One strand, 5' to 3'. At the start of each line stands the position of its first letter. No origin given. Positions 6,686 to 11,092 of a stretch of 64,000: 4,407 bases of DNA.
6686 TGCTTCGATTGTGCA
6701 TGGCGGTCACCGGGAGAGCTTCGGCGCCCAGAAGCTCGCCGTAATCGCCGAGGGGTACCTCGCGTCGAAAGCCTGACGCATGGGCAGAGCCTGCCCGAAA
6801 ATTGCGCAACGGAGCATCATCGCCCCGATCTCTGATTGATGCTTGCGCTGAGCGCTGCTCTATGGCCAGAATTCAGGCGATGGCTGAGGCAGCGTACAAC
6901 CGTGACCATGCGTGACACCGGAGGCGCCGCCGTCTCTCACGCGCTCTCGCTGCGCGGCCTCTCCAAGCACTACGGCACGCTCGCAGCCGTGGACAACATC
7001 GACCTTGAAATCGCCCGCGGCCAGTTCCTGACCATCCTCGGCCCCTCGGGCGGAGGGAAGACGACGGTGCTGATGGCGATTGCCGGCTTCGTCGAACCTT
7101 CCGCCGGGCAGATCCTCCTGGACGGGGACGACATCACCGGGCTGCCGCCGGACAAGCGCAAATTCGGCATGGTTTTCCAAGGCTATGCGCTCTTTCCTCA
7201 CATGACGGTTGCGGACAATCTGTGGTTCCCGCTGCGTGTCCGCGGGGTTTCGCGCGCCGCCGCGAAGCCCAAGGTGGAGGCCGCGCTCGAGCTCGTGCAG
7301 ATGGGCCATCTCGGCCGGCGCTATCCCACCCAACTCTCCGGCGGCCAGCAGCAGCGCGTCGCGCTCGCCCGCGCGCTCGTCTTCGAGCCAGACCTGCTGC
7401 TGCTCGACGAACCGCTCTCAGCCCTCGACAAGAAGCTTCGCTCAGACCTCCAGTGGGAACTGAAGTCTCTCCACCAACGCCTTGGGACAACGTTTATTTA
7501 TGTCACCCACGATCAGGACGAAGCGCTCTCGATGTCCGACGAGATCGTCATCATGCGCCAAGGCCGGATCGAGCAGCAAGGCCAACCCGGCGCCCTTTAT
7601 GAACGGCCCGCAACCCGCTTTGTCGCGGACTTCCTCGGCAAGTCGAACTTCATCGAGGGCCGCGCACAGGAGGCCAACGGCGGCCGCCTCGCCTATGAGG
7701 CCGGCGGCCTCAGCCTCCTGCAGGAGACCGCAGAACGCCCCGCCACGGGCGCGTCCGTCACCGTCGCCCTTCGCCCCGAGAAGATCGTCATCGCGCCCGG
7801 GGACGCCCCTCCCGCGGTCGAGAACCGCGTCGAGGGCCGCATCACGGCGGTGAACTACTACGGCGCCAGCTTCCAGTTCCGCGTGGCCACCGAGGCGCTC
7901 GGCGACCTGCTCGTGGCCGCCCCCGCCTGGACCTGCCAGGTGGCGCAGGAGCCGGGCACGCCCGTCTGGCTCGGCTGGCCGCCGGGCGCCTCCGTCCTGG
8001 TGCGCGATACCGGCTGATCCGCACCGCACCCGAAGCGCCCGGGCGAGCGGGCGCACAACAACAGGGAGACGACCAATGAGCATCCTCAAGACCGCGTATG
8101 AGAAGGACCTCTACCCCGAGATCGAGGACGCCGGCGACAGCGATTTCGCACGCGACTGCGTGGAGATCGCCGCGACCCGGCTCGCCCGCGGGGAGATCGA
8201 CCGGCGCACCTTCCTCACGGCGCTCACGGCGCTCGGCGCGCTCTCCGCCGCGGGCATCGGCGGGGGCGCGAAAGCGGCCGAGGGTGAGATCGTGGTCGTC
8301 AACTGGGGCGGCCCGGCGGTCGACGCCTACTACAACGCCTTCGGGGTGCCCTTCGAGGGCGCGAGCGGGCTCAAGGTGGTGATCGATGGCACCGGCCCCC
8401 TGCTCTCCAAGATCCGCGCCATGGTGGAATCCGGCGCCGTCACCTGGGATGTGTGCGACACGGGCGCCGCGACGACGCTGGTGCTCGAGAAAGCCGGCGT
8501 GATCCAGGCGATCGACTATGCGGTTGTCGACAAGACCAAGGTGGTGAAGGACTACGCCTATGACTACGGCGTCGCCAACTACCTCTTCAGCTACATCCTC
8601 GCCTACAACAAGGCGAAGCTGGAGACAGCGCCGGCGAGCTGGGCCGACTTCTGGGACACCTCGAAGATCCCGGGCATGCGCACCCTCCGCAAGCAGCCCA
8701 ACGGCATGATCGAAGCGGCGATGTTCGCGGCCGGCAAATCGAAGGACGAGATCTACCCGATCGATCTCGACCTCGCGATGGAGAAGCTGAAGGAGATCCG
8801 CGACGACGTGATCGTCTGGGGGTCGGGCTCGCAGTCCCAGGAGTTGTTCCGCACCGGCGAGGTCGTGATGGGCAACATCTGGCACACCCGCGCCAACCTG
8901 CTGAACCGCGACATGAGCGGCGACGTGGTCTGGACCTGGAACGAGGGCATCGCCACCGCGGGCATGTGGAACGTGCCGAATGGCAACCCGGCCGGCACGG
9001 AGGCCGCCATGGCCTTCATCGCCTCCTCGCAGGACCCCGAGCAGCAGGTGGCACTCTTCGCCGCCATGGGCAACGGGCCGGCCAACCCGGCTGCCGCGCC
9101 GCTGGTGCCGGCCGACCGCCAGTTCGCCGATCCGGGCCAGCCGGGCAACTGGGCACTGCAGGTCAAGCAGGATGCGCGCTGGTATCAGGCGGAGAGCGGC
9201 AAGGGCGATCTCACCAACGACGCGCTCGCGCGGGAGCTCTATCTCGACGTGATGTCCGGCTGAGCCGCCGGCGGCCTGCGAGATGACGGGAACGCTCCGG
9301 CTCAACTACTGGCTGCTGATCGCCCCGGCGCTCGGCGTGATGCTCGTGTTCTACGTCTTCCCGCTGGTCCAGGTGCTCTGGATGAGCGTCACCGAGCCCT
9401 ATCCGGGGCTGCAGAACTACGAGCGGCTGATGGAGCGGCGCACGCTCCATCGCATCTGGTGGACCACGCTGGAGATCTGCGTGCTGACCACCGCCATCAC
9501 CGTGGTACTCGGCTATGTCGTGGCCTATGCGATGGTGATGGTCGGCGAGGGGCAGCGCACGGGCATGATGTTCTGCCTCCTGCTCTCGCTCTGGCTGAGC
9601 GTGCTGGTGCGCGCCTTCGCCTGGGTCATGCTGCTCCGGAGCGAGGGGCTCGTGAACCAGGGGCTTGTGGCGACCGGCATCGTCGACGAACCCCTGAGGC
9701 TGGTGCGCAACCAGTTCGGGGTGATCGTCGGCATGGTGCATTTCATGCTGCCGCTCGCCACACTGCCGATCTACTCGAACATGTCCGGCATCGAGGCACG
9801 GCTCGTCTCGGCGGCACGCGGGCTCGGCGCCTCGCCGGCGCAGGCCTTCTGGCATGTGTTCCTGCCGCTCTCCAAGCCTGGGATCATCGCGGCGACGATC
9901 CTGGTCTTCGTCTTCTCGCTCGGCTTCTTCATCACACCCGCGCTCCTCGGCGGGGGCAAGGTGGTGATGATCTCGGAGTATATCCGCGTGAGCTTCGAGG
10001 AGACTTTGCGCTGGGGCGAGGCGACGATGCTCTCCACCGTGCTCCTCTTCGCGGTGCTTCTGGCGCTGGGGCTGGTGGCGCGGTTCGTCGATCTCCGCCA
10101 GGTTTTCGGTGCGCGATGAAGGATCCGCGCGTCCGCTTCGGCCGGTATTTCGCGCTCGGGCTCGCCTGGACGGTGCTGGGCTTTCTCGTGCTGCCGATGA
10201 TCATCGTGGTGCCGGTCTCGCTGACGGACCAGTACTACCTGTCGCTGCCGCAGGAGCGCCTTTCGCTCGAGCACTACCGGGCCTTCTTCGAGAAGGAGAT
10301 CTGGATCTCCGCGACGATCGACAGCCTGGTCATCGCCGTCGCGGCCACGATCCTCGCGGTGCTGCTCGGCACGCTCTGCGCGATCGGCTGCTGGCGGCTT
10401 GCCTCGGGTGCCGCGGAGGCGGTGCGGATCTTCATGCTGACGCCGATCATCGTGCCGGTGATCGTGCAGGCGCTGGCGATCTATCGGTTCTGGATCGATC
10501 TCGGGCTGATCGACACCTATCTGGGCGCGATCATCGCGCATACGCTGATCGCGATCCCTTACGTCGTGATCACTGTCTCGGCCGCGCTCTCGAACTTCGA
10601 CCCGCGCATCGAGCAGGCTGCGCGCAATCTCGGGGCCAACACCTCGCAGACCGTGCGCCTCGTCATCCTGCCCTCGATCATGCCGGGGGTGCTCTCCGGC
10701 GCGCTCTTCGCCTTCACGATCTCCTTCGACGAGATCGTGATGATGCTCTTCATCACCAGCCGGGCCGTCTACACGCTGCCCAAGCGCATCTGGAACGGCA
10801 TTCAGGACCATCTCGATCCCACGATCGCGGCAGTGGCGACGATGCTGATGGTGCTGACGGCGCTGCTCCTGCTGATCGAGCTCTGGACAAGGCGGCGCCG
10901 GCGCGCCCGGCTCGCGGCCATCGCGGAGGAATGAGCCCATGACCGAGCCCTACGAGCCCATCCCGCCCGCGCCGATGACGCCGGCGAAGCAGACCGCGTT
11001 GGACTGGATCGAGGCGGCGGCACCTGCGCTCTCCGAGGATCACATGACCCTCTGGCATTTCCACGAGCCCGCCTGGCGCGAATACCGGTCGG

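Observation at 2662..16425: Candidate undescribed catabolic island for a guanidino/amidino/ureido compound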

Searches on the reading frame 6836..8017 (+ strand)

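Call 3: search_protein_families(library=pfam, proteins=[window:6836-8017:+])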
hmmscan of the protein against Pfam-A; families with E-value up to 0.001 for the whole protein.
window:6836-8017:+ (393 aa): 4 families
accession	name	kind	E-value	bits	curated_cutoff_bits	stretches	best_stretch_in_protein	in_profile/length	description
PF00005.33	ABC_tran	-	6.1e-36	124.5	25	1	53-194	2-136/137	ABC transporter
PF08402.16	TOBE_2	-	8.5e-14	51.9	21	1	310-388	1-75/76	TOBE domain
PF13304.12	AAA_21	-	3.5e-07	31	27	1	150-226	221-299/304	AAA domain, putative AbiEii toxin, Type IV TA system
PF02463.25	SMC_N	-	0.00012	22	40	0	164-239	134-210/220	RecF/RecN/SMC N terminal domain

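Call 8: search_protein_families(library=ncbifam, proteins=[window:6839-8017:+], max_evalue=0.01)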
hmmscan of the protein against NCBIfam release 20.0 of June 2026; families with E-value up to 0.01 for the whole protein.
window:6839-8017:+ (392 aa): 188 families (the best 25 are shown)
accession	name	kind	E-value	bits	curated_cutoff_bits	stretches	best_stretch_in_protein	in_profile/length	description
TIGR03265.1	PhnT2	equivalog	1.6e-109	366.3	457.7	1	34-359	3-320/353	putative 2-aminoethylphosphonate ABC transporter ATP-binding protein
NF006987.0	PRK09452.1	equivalog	3.1e-107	358.6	482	1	31-353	13-335/378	spermidine/putrescine ABC transporter ATP-binding protein PotA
TIGR01187.1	potA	subfamily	3.2e-107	358.4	355.6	1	66-382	1-319/325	polyamine ABC transporter ATP-binding protein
TIGR03258.1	PhnT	equivalog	1.2e-94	317.3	499.15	1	35-351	8-323/359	2-aminoethylphosphonate ABC transport system ATP-binding subunit PhnT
NF043075.1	MMSYN1_0197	equivalog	1.3e-91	307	550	1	36-352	3-309/341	spermidine/putrescine ABC transporter ATP-binding protein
NF008653.0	PRK11650.1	subfamily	2.4e-90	303.2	432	1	35-345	3-308/357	sn-glycerol-3-phosphate ABC transporter ATP-binding protein UgpC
NF008513.0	PRK11432.1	equivalog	2.9e-88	296.1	496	1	35-353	6-315/351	ferric ABC transporter ATP-binding protein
NF040840.2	tungstate_WtpC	equivalog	1.1e-87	294.6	440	1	37-350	3-310/347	tungstate ABC transporter ATP-binding protein WtpC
NF008621.0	PRK11607.1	equivalog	2.9e-86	289.7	613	1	31-352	15-337/377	putrescine ABC transporter ATP-binding subunit PotG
TIGR00968.1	3a0106s01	subfamily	2.4e-85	285.9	342.75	1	40-270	5-235/237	sulfate ABC transporter ATP-binding protein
NF008105.0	PRK10851.1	equivalog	9.8e-81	271.2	502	1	38-319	5-283/362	sulfate/thiosulfate ABC transporter ATP-binding protein CysA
NF008233.0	PRK11000.1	equivalog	1.2e-80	271.1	568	1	36-390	4-355/369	maltose/maltodextrin ABC transporter ATP-binding protein MalK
NF040933.2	ABC_arch_GlcV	equivalog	1.1e-78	264.7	450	1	43-351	10-323/357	glucose ABC transporter ATP-binding protein GlcV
TIGR01186.1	proV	subfamily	9.7e-72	242.1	326.6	1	45-275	3-239/363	betaine/proline/choline family ABC transporter ATP-binding protein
TIGR02142.1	modC_ABC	equivalog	3.1e-57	194.4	285.05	1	53-377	15-344/353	molybdenum ABC transporter ATP-binding protein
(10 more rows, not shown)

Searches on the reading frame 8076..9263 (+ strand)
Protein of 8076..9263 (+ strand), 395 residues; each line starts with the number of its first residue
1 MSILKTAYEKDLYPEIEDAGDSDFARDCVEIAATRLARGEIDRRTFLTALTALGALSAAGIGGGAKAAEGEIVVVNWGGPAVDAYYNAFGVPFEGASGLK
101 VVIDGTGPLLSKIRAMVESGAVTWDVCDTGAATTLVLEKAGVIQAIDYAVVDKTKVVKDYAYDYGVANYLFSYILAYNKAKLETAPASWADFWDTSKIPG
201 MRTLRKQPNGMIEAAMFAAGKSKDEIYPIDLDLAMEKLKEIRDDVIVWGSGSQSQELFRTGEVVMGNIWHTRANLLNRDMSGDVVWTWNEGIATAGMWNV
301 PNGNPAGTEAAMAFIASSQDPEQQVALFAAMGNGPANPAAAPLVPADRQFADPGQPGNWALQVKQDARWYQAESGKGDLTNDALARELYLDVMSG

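Call 3: search_protein_families(library=pfam, proteins=[window:8076-9263:+])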
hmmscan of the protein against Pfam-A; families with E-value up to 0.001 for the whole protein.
window:8076-9263:+ (395 aa): 2 families
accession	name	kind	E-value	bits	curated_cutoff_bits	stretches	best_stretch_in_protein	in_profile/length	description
PF13416.11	SBP_bac_8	-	2e-31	110.2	27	1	92-343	5-270/279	Bacterial extracellular solute-binding protein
PF01547.30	SBP_bac_1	-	6.6e-11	43.2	26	1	91-324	15-306/307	Bacterial extracellular solute-binding protein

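Call 8: search_protein_families(library=ncbifam, proteins=[window:8076-9263:+], max_evalue=0.01)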
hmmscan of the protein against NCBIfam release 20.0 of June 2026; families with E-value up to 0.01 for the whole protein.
window:8076-9263:+ (395 aa): 2 families
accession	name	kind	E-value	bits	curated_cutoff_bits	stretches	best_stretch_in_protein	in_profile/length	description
TIGR03227.1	PhnS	equivalog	3.9e-05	22.7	395.3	1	51-195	15-158/360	2-aminoethylphosphonate ABC transporter substrate-binding protein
NF011620.1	PRK15046.1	equivalog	5.1e-05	22.2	310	1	52-194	6-147/334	2-aminoethylphosphonate ABC transporter substrate-binding protein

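Call 41: search_solved_structures(query=window:8076-9263:+, max_evalue=0.00001, show_alignments=1)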
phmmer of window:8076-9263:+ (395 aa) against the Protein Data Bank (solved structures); distinct sequences matched with E-value up to 0.00001: 10.
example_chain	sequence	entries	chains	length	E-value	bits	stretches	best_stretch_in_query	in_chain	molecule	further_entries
9d57_A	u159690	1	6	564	4.6e-53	183.9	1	72-337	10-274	ABC transporter substrate-binding protein, Circular permuted superfolder GFP fusion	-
4eq7_A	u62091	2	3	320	6.1e-51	176.9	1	71-355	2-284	ABC transporter, substrate binding protein (Polyamine)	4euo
6dgv_A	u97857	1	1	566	3e-50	174.6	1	73-324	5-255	Fluorescent GABA Sensor precursor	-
4i1d_A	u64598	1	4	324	3.1e-42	148.2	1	71-376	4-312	ABC transporter substrate-binding protein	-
6hly_A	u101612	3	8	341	6.5e-33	117.5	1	70-371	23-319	Agropine permease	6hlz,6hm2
3rpw_A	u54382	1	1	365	1.3e-32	116.6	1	50-387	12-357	ABC transporter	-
5l9g_A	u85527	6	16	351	4.1e-30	108.3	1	68-370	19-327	periplasmic binding protein | MotA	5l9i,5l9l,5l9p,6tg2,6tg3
5l9s_A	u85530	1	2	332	5.2e-29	104.7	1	70-373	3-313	ABC transporter, substrate binding protein (Mannopine)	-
8jv1_A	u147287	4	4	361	5.3e-21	78.3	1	70-307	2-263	Spermidine/putrescine-binding periplasmic protein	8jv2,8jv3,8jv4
7xjm_A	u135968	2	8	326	1.7e-06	30.5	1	115-379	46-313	Putrescine-binding periplasmic protein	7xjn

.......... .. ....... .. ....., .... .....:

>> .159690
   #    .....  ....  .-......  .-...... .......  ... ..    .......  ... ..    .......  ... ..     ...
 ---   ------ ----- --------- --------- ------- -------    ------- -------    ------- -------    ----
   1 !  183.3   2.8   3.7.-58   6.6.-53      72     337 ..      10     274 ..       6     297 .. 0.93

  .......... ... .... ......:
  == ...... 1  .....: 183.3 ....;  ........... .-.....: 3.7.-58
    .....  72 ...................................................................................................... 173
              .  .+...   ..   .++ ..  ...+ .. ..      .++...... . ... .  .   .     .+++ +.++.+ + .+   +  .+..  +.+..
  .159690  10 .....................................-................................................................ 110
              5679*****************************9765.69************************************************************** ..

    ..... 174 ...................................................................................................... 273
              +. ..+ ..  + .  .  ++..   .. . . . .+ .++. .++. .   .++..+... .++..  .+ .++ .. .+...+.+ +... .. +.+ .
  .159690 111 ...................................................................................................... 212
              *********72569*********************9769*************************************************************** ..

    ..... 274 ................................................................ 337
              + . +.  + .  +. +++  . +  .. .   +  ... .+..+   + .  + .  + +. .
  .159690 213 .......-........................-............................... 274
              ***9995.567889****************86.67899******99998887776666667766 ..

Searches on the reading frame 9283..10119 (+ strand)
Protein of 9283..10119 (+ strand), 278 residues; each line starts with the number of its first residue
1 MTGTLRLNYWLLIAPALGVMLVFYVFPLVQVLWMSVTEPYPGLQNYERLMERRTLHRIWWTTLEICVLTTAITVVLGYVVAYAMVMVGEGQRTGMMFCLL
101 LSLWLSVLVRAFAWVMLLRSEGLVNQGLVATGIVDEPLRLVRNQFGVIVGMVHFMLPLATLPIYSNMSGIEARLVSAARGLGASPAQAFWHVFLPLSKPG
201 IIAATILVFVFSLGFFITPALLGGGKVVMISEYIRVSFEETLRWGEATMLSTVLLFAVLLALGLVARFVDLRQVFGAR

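Call 3: search_protein_families(library=pfam, proteins=[window:9283-10119:+])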
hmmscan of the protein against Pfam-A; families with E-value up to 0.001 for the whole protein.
window:9283-10119:+ (278 aa): 1 family
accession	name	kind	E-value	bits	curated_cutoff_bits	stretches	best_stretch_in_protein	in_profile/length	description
PF00528.27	BPD_transp_1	-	2.4e-11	44.1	26.4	1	74-263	2-171/184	Binding-protein-dependent transport system inner membrane component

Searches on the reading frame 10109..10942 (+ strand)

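Call 3: search_protein_families(library=pfam, proteins=[window:10109-10942:+])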
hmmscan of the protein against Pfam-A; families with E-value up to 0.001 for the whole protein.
window:10109-10942:+ (277 aa): 0 families

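Call 9: search_protein_families(library=pfam, proteins=[window:10116-10934:+], max_evalue=10)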
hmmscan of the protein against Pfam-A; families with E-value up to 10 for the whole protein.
window:10116-10934:+ (272 aa): 3 families
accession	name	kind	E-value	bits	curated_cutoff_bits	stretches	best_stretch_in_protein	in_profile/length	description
PF00528.27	BPD_transp_1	-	4.1e-18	66.2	26.4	1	82-261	2-181/184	Binding-protein-dependent transport system inner membrane component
PF14991.11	MLANA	-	0.014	16.1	27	1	74-93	25-44/117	Protein melan-A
PF08395.17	7tm_7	-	0.03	14.1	26.6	1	207-271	36-100/370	7tm Chemosensory receptor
